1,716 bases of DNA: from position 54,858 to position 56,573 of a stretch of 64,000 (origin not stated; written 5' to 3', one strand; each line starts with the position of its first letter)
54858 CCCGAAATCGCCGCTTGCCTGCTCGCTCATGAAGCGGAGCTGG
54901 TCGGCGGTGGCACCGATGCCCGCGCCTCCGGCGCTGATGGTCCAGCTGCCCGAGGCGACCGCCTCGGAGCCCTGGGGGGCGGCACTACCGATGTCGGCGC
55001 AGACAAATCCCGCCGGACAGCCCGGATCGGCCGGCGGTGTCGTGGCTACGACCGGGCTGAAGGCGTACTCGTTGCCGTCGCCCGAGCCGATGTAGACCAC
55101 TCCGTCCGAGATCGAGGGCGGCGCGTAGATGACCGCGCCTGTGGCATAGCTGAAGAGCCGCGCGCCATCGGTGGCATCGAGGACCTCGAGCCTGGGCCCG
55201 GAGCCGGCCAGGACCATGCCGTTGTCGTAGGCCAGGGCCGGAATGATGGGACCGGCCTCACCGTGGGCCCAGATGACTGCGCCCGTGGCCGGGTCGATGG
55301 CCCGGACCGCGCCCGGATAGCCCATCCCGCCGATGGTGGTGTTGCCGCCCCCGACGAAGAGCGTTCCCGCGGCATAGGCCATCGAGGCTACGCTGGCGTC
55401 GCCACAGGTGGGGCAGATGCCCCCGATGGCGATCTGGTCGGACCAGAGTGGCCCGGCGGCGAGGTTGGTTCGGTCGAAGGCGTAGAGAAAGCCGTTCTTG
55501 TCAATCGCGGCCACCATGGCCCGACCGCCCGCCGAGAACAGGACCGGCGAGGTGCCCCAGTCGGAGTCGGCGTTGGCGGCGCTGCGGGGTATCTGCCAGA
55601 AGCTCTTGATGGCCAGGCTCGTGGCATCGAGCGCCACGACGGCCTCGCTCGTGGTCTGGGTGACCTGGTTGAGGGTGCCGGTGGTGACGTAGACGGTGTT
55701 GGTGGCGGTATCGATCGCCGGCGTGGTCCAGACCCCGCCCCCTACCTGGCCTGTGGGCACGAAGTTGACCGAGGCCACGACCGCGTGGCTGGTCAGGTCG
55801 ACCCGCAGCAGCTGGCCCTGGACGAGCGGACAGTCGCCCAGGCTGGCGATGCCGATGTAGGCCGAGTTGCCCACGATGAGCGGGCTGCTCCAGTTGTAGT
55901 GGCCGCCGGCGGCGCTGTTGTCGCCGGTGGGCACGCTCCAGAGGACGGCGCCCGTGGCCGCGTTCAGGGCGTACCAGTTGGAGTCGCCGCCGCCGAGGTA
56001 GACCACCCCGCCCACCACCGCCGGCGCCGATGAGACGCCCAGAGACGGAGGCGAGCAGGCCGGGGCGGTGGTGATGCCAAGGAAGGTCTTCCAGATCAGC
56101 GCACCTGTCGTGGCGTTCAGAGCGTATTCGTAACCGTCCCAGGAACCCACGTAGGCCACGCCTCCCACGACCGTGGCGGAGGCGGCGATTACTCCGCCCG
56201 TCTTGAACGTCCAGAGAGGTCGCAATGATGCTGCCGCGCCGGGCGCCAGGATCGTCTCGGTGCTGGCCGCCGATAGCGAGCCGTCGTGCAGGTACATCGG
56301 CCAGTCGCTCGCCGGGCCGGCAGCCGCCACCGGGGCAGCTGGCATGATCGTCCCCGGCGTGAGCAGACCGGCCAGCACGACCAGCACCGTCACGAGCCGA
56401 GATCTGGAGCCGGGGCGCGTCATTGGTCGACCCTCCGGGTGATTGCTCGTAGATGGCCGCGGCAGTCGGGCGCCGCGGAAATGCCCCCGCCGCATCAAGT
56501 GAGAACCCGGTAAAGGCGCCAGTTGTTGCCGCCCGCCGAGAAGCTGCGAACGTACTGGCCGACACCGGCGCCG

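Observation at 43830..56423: Three multidomain secreted proteins (about 740 to 1700 aa) built from a recurring ~180-aa ConA/LamG-like module attached to different N-terminal heads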

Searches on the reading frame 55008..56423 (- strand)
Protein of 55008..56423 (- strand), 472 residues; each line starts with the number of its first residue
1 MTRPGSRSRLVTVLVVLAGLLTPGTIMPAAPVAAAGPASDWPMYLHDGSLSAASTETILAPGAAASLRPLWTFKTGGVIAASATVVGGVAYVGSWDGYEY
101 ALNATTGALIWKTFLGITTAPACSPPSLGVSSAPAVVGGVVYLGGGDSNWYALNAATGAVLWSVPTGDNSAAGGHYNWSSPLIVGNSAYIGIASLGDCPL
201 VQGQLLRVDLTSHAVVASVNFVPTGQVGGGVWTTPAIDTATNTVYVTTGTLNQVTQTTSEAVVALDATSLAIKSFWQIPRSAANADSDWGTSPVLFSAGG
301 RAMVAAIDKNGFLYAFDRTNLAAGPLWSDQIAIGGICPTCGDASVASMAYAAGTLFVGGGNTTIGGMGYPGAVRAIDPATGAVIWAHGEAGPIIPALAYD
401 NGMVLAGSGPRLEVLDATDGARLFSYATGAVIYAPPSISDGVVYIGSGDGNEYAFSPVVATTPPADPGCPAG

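Call 36: search_solved_structures(query=window:55008-56423:-, max_evalue=0.01)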
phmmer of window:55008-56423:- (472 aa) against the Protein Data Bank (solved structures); distinct sequences matched with E-value up to 0.01: 50.
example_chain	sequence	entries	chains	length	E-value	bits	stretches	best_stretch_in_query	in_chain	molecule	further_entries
6tjh_A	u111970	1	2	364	4.1e-36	128.1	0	419-457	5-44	Cake9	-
6tji_A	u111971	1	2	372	6.2e-36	127.5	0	419-457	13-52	Cake10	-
6tjg_A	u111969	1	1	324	1.4e-32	116.4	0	419-457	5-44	Cake8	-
6tjf_A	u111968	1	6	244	2.4e-25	92.6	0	419-457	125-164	Cake6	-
8prj_A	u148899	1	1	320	3e-22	82.3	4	70-154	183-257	v31Bagel8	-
6tje_A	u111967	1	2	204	1.1e-21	80.4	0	419-457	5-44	Cake5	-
6tjd_A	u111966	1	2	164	8.8e-18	67.6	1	419-457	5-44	Cake4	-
6zcw_A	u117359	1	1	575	3.4e-17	65.7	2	64-194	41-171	Quinoprotein ethanol dehydrogenase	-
6zcv_A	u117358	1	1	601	3.8e-17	65.5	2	63-194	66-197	Quinoprotein ethanol dehydrogenase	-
1flg_A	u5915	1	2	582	1.2e-14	57.2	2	347-447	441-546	PROTEIN (QUINOPROTEIN ETHANOL DEHYDROGENASE)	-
3hxj_A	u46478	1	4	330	3.2e-14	55.9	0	418-457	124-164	Pyrrolo-quinoline quinone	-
7awy_A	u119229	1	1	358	3.4e-14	55.8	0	70-121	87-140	Scone-R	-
6tjc_A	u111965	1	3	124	8.7e-14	54.4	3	419-457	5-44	Cake3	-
8pra_A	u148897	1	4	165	6.1e-13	51.6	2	70-154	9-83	Cell surface protein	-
8prs_A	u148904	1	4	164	1.5e-12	50.4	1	70-154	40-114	nvBagel4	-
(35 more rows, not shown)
